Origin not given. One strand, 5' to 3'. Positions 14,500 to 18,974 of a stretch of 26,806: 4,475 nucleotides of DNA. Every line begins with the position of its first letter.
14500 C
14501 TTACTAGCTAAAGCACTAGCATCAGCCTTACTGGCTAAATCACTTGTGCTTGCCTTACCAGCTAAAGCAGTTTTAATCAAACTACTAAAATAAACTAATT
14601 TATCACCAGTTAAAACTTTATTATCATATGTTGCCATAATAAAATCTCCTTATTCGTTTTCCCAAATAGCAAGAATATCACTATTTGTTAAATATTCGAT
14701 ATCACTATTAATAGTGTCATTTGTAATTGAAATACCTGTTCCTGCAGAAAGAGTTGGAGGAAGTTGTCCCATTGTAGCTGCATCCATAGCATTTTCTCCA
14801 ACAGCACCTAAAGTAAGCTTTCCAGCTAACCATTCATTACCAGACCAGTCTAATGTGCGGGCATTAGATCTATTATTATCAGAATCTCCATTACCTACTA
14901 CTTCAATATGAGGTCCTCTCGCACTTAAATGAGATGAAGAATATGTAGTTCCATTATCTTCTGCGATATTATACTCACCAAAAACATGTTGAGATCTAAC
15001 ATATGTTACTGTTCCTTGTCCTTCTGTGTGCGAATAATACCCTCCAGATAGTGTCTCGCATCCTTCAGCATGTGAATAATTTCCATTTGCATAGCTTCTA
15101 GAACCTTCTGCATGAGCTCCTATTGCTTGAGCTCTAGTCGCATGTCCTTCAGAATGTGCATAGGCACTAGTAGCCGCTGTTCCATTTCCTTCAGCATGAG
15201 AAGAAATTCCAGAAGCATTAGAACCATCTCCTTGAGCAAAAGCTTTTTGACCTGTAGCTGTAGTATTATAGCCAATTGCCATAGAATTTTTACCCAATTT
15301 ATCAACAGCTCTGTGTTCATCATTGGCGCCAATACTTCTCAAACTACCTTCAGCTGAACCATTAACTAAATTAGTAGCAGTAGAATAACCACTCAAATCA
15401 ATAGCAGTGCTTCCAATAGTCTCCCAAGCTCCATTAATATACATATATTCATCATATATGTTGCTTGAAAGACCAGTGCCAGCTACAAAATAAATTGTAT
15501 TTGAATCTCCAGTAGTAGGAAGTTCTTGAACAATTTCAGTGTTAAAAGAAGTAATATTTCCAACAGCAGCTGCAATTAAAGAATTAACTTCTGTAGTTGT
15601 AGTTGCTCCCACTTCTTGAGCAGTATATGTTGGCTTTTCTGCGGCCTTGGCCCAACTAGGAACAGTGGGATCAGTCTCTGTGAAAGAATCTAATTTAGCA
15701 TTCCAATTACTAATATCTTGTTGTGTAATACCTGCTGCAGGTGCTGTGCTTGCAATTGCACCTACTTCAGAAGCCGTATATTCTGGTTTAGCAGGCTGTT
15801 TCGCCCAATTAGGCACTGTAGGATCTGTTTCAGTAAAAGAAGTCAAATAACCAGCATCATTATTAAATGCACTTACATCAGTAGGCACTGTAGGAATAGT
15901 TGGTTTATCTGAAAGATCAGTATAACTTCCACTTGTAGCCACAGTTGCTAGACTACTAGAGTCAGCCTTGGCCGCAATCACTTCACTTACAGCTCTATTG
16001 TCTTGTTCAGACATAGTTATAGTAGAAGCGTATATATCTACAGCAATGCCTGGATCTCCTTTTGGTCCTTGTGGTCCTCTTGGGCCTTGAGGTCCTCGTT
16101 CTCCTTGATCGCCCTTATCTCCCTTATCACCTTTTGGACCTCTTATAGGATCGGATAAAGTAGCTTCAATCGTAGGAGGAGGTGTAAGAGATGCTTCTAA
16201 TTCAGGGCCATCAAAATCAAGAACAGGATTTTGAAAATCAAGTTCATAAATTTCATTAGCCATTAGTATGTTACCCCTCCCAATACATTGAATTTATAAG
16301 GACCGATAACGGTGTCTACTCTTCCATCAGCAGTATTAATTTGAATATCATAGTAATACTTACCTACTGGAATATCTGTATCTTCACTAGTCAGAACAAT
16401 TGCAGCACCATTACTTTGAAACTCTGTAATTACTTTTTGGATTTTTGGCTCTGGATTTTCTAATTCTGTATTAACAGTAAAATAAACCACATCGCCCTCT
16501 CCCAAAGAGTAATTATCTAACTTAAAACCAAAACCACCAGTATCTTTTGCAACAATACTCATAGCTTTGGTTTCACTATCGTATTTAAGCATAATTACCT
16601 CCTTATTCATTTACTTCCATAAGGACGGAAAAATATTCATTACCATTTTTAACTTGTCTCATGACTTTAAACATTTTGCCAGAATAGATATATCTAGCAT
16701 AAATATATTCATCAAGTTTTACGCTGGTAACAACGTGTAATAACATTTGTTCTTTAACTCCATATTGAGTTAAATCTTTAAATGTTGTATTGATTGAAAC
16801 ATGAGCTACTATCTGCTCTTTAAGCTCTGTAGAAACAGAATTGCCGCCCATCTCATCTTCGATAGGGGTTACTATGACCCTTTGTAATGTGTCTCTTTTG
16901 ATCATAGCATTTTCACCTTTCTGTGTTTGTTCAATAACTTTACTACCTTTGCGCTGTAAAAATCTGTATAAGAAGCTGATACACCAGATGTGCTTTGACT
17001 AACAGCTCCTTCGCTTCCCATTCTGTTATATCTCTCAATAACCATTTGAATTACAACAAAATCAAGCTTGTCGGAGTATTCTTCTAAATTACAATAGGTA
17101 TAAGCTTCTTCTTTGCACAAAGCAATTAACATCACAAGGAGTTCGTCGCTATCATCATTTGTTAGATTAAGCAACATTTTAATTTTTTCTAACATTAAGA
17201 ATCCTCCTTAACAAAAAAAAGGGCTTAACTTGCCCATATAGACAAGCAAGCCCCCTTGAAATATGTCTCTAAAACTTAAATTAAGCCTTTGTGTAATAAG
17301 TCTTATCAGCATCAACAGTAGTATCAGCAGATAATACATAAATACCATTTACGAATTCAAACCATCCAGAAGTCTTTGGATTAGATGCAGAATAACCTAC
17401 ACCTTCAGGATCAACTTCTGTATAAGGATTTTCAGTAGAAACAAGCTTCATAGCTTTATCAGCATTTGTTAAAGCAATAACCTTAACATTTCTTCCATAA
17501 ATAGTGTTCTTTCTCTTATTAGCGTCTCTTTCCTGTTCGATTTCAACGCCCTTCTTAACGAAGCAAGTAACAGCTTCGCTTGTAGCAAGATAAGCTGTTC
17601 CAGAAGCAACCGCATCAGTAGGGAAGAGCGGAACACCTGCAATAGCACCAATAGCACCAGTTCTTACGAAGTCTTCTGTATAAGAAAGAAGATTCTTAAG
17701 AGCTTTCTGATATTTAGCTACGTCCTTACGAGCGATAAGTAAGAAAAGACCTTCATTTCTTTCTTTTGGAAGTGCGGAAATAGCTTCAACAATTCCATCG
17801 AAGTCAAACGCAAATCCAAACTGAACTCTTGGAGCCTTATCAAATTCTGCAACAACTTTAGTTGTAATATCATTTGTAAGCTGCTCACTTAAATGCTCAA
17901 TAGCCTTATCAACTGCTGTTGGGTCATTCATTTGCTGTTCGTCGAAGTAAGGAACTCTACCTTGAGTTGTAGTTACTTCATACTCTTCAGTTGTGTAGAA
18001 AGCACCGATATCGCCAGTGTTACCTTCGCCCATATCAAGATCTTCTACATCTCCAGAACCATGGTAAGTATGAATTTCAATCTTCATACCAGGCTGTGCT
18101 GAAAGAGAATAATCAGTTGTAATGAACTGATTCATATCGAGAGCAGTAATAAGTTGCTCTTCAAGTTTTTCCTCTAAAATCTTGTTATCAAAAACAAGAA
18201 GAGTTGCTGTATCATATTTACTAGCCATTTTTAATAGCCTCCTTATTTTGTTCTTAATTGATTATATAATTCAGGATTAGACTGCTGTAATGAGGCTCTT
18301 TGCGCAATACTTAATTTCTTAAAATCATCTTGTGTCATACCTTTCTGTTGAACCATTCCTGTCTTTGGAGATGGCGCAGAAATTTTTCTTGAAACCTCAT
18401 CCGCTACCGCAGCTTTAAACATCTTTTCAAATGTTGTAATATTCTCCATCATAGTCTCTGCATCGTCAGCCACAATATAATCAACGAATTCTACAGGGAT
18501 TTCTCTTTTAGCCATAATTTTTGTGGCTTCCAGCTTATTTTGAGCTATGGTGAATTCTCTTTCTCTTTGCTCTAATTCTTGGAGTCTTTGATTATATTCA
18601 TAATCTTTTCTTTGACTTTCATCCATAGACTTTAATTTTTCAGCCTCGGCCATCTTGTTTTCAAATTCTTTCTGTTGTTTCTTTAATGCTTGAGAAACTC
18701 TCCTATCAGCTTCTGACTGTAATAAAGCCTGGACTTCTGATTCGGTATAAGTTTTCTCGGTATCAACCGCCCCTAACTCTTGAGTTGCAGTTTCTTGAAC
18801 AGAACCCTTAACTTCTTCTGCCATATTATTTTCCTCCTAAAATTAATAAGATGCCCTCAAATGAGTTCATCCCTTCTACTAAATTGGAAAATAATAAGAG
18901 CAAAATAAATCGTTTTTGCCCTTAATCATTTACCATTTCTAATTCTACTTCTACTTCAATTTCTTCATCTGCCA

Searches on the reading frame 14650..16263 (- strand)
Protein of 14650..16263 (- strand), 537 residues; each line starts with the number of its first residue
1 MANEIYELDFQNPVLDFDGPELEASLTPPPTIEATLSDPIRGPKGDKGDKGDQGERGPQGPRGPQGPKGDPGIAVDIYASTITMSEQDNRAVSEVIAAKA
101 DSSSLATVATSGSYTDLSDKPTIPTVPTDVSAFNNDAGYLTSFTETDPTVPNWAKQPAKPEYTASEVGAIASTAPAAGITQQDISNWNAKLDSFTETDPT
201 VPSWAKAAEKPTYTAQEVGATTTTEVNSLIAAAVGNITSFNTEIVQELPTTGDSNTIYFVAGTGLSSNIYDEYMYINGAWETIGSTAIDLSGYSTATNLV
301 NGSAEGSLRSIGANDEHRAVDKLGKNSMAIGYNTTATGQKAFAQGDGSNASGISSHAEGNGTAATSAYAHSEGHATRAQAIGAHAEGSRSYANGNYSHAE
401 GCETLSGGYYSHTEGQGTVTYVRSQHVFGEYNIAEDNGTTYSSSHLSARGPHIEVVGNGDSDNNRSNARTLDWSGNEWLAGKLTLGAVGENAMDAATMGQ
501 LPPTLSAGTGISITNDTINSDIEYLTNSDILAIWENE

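Call 8: search_protein_families(library=phrogs, proteins=[window:14650-16263:-], max_evalue=0.01)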
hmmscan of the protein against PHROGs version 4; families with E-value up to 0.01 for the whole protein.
window:14650-16263:- (537 aa): 24 families
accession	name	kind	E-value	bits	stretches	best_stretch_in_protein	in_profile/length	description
phrog_25468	-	unknown function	3.7e-26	93.1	1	350-531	87-271/528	-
phrog_24103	-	unknown function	9.9e-17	62.6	1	180-301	60-186/197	-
phrog_10972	-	tail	3.3e-10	40.9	1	39-72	160-193/343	tail fiber protein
phrog_5073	-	tail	4.2e-10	40.3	1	42-86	333-380/519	tail fiber protein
phrog_14726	-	tail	1e-07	32.1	1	44-188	188-332/537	tail fiber protein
phrog_1658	-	unknown function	2.2e-07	31.8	1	41-89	78-126/239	-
phrog_25888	-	unknown function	1.4e-06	28.7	1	41-93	238-288/325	-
phrog_1125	-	tail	6.2e-06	26.8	1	40-85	176-220/412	tail fiber protein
phrog_26303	-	unknown function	1.2e-05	27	1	38-74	34-70/114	-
phrog_19200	-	head and packaging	1.4e-05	25.5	1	38-81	61-105/268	virion structural protein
phrog_22681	-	DNA, RNA and nucleotide metabolism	1.6e-05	25.8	1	41-85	101-145/157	DNA polymerase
phrog_34916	-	tail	2.3e-05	25.5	1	34-75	22-63/124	tail fiber protein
phrog_38806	-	unknown function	3.8e-05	24.2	1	42-72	112-142/285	-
phrog_18350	-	tail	6.5e-05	23.7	1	41-101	165-220/253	tail fiber protein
phrog_1806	-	tail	8.3e-05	23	1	42-73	191-231/276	collagen like minor tail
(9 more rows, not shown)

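Call 18: search_protein_families(library=pfam, proteins=[window:14650-16263:-], max_evalue=1)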
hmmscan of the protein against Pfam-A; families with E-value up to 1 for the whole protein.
window:14650-16263:- (537 aa): 4 families
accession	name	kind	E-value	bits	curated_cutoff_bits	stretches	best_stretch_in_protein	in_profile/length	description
PF01391.23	Collagen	-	1.2e-05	25.5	27.2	1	42-72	16-46/60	Collagen triple helix repeat (20 copies)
PF05658.19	YadA_head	-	0.00036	21.3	25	1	324-347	3-26/27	YadA head domain repeat (2 copies)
PF00746.26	Gram_pos_anchor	-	0.15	12.5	20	1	246-265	7-26/43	LPXTG cell wall anchor motif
PF16404.10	BT_2262-like_C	-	0.72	10.4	29.6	0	406-467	50-106/125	BT_2262-like, C-terminal domain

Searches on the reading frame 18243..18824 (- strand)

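Call 8: search_protein_families(library=phrogs, proteins=[window:18243-18824:-], max_evalue=0.01)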
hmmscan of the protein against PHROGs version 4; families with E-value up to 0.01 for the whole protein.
window:18243-18824:- (193 aa): 3 families
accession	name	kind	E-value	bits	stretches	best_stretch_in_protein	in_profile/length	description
phrog_172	-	head and packaging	2.7e-37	130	1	1-190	30-221/229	head scaffolding protein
phrog_1793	-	head and packaging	0.0032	18.7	1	18-184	35-178/193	head scaffolding protein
phrog_2303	-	head and packaging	0.0051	17.6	1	9-126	35-156/219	head scaffolding protein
